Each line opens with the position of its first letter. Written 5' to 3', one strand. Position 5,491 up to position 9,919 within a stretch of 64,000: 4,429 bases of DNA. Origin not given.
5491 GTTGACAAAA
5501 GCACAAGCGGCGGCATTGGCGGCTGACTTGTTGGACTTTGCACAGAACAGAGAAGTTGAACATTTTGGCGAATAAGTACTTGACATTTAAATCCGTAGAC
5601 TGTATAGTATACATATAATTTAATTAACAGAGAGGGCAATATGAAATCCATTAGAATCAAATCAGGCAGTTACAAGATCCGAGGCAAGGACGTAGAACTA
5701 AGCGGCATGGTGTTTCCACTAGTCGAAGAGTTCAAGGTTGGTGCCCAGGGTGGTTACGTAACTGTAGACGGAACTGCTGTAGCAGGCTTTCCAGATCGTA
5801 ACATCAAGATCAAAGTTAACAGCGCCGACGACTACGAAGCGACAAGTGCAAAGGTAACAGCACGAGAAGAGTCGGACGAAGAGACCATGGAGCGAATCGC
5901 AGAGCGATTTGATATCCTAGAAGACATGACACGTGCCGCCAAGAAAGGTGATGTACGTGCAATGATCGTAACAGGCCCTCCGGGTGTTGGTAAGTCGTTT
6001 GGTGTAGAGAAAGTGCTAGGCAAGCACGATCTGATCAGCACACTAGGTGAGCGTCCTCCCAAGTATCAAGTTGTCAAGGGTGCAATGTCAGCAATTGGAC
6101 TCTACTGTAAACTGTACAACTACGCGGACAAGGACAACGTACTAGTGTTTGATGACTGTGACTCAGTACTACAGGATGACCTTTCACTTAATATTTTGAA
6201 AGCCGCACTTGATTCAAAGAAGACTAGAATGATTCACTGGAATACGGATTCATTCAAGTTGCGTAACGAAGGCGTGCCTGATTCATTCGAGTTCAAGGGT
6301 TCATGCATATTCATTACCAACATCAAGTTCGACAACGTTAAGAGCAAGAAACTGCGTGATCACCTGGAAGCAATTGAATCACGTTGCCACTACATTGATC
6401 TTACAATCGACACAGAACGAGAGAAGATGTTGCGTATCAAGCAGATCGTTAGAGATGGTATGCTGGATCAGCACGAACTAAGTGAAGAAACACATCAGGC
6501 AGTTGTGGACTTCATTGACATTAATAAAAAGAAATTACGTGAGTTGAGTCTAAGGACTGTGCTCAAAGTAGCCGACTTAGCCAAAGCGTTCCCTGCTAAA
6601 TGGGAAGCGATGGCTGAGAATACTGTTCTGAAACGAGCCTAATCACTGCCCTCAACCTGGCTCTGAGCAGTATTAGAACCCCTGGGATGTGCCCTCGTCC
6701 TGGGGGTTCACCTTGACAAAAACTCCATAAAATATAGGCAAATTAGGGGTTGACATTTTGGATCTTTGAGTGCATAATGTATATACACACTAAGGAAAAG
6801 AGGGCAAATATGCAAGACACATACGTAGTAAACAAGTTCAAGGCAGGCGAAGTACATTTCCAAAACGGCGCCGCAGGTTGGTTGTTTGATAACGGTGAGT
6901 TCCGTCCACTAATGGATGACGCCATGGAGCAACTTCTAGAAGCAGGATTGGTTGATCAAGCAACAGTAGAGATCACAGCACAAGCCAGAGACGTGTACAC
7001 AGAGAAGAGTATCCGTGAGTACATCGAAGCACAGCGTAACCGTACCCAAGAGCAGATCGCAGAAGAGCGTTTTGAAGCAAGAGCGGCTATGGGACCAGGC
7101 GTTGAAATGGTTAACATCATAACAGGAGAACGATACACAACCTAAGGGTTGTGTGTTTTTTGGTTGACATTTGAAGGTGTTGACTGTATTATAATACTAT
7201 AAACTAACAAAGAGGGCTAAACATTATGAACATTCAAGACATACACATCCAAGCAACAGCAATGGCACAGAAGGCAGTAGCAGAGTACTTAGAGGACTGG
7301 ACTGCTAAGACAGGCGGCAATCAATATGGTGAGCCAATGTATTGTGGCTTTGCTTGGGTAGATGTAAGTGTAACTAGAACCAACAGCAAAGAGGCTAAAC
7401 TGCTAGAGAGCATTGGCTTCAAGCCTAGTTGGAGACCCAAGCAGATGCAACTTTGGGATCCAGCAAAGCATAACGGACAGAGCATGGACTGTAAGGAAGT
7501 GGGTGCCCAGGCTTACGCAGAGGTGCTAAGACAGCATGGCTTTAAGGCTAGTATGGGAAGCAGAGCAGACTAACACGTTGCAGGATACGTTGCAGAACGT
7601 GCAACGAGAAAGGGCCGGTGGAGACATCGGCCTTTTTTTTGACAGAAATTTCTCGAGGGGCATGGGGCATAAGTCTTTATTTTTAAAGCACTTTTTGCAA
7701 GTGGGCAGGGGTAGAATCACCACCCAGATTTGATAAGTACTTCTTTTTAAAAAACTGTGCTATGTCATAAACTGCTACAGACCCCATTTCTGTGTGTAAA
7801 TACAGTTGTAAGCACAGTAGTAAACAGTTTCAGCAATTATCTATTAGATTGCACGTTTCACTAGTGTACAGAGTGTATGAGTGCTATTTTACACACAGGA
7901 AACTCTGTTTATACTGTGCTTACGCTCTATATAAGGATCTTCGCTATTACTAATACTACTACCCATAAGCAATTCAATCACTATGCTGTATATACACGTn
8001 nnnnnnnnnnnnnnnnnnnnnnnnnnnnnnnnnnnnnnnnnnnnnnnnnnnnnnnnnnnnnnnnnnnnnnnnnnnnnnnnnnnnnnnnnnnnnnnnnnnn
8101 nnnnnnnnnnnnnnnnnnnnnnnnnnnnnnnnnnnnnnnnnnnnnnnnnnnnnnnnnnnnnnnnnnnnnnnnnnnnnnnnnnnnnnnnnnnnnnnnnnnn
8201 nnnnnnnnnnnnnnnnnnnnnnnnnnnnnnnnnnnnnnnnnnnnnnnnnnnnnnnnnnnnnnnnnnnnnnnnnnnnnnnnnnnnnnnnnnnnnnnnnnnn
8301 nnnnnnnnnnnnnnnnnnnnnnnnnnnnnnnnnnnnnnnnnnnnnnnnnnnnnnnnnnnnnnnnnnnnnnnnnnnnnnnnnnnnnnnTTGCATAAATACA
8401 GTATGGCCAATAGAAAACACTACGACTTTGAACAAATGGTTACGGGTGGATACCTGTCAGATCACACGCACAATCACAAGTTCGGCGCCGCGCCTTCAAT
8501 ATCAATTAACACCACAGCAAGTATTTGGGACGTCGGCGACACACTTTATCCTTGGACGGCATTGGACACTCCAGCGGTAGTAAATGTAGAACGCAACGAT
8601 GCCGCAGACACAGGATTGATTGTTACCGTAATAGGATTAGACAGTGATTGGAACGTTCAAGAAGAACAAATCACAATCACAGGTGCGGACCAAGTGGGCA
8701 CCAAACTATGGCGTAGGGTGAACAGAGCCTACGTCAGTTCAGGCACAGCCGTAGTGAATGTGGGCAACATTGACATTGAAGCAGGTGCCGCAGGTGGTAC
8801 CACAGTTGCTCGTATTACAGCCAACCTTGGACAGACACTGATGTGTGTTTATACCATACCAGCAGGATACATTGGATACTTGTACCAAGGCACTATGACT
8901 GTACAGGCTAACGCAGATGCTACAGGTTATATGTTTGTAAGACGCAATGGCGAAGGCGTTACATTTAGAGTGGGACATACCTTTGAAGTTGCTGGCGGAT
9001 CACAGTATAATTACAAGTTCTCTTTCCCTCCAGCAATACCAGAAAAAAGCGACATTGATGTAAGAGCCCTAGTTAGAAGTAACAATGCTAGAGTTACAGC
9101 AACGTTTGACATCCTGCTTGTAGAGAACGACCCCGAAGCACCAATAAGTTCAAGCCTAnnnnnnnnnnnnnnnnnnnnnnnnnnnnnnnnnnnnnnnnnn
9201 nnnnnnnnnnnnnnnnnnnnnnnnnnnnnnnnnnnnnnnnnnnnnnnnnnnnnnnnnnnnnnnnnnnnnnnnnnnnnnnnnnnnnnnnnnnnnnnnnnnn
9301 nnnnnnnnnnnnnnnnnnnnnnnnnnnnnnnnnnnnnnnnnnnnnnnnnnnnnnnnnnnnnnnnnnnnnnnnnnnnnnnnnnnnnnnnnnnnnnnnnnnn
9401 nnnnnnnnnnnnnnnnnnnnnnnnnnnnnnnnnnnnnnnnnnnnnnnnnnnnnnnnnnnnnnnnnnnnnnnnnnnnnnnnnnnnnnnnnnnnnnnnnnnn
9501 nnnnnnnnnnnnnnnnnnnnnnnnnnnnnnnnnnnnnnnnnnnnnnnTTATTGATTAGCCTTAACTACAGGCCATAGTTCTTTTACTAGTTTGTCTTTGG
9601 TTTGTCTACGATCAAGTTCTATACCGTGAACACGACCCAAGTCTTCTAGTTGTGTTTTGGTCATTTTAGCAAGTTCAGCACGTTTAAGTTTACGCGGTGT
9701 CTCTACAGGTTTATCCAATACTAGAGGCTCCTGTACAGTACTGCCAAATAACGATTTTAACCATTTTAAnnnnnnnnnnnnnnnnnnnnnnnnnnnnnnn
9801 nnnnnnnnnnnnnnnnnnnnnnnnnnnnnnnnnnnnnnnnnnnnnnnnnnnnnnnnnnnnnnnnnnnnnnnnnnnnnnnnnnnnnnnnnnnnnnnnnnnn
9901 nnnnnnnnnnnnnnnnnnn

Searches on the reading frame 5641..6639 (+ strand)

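Call 26: search_protein_families(library=phrogs, proteins=[window:5641-6639:+], max_evalue=0.001)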
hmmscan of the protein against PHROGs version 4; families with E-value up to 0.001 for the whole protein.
window:5641-6639:+ (333 aa): 1 family
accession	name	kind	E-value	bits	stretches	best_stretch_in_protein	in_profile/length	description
phrog_1250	-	unknown function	1e-84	285.4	1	41-331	38-327/327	unknown function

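Call 27: search_protein_families(library=pfam, proteins=[window:5641-6639:+], max_evalue=0.01)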
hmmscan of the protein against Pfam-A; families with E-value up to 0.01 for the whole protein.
window:5641-6639:+ (333 aa): 2 families
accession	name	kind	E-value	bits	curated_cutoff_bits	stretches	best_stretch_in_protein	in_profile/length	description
PF13191.12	AAA_16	-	9.9e-06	26.6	32.6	1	90-126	9-45/167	AAA ATPase domain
PF13401.12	AAA_22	-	0.009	16.8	27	0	107-129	7-29/130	AAA domain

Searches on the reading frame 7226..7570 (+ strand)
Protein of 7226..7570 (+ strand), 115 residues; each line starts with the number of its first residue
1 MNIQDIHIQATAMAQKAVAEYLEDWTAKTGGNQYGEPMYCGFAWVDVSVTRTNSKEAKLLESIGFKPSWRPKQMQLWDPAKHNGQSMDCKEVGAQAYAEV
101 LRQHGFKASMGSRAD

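Call 26: search_protein_families(library=phrogs, proteins=[window:7226-7570:+], max_evalue=0.001)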
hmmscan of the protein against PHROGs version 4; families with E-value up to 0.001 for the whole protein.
window:7226-7570:+ (115 aa): 1 family
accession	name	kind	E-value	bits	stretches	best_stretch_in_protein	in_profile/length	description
phrog_22149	-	unknown function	3.2e-14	54.3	1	34-115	36-121/121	-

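Call 27: search_protein_families(library=pfam, proteins=[window:7226-7570:+], max_evalue=0.01)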
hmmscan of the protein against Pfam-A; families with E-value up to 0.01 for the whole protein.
window:7226-7570:+ (115 aa): 0 families

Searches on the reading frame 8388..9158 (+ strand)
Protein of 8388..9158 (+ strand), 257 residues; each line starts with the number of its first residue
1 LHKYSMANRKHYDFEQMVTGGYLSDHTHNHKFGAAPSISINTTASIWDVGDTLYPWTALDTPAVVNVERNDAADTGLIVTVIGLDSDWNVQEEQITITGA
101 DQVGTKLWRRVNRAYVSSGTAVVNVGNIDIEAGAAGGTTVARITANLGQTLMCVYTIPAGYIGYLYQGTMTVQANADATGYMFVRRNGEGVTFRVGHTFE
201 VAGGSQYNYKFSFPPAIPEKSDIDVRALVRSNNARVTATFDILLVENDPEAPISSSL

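Call 8: search_dna_similar(query=window:8388-9158:+, collection=phages, mode=protein, max_rows=15)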
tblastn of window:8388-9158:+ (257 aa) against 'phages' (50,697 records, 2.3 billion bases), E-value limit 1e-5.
Records with a match: 57; places in all: 57; records where one place covers at least 80% of the query: 55.
Best place of each record, by identity: <60% 57.
By first word of the organism name: Synechococcus 33; Cyanophage 9; Vibrio 8; Caudoviricetes 3; Prochlorococcus 2; Nitrosopumilaceae 1; Phage 1.
By host as written in the record: - 12; Synechococcus sp. MW02 9; Synechococcus 8; Synechococcus sp. WH8102 8; Synechococcus sp. 5; Synechococcus sp. WH 7803 5; Synechococcus sp. WH 8102 2; Synechococcus sp. WH7803 2; and 4 more.
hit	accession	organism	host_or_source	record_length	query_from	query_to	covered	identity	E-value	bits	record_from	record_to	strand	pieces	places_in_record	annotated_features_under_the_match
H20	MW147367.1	Synechococcus phage S-H9-2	Synechococcus sp. WH 8102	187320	6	245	93%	48.8%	7e-61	212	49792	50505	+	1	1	hypothetical protein (x2)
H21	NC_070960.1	Synechococcus phage S-H9-2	Synechococcus sp. WH 8102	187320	6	245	93%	48.8%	7e-61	212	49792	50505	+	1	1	hypothetical protein (x2)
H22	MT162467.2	Synechococcus phage S-H34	Synechococcus sp. MW02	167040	2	248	96%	46.9%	2e-61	214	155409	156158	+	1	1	hypothetical protein (x2)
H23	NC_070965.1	Synechococcus phage S-H34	Synechococcus sp. MW02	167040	2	248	96%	46.9%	2e-61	214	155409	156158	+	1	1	hypothetical protein (x2)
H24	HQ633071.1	Synechococcus phage S-SKS1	Synechococcus sp. WH7803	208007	14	250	92%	38.3%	3e-27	115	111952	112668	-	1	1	hypothetical protein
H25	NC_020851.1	Synechococcus phage S-SKS1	Synechococcus sp. WH7803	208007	14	250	92%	38.3%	3e-27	115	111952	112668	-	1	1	hypothetical protein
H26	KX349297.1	Cyanophage S-RIM44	Synechococcus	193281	18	247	89%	36.5%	4e-37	144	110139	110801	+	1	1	hypothetical protein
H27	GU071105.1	Prochlorococcus phage Syn1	Synechococcus sp. WH8101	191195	18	247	89%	36.1%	1e-36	142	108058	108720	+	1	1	hypothetical protein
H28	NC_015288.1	Prochlorococcus phage Syn1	Synechococcus sp. WH8101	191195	18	247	89%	36.1%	1e-36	142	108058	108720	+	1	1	hypothetical protein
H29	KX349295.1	Cyanophage S-RIM44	Synechococcus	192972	18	247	89%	36.1%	1e-36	142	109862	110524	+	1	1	hypothetical protein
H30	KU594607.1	Cyanophage S-RIM44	Synechococcus sp.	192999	18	247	89%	36.1%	1e-36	142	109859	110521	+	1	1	hypothetical protein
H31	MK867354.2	Synechococcus phage S-SCSM1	Synechococcus sp. WH 7803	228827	28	248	86%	37.3%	4e-25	109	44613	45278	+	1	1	virion protein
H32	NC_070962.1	Synechococcus phage S-SCSM1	Synechococcus sp. WH 7803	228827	28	248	86%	37.3%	4e-25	109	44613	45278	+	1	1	virion protein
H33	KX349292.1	Cyanophage S-RIM44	Synechococcus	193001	18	247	89%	35.7%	3e-37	144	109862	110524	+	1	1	hypothetical protein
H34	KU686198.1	Synechococcus phage S-CAM3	Synechococcus sp.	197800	18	248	90%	34.6%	4e-36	141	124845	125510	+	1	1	hypothetical protein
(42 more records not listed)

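Call 26: search_protein_families(library=phrogs, proteins=[window:8388-9158:+], max_evalue=0.001)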
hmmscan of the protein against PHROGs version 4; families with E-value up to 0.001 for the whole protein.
window:8388-9158:+ (257 aa): 1 family
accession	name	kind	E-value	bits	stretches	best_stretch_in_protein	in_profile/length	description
phrog_8198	-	unknown function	2.9e-50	172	1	18-247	43-262/262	-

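Call 27: search_protein_families(library=pfam, proteins=[window:8388-9158:+], max_evalue=0.01)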
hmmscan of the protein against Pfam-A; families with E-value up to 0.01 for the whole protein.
window:8388-9158:+ (257 aa): 0 families

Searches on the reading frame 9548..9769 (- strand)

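Call 26: search_protein_families(library=phrogs, proteins=[window:9548-9769:-], max_evalue=0.001)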
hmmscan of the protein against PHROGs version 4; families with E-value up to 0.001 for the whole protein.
window:9548-9769:- (73 aa): 2 families
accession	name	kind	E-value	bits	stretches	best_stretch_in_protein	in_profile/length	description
phrog_8608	-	head and packaging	0.00093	20.1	0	33-65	8-41/165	prohead protease inhibitor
phrog_3281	-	DNA, RNA and nucleotide metabolism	0.00099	20.4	0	23-64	58-99/107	endonuclease VII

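Call 27: search_protein_families(library=pfam, proteins=[window:9548-9769:-], max_evalue=0.01)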
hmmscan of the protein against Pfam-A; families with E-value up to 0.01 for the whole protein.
window:9548-9769:- (73 aa): 0 families
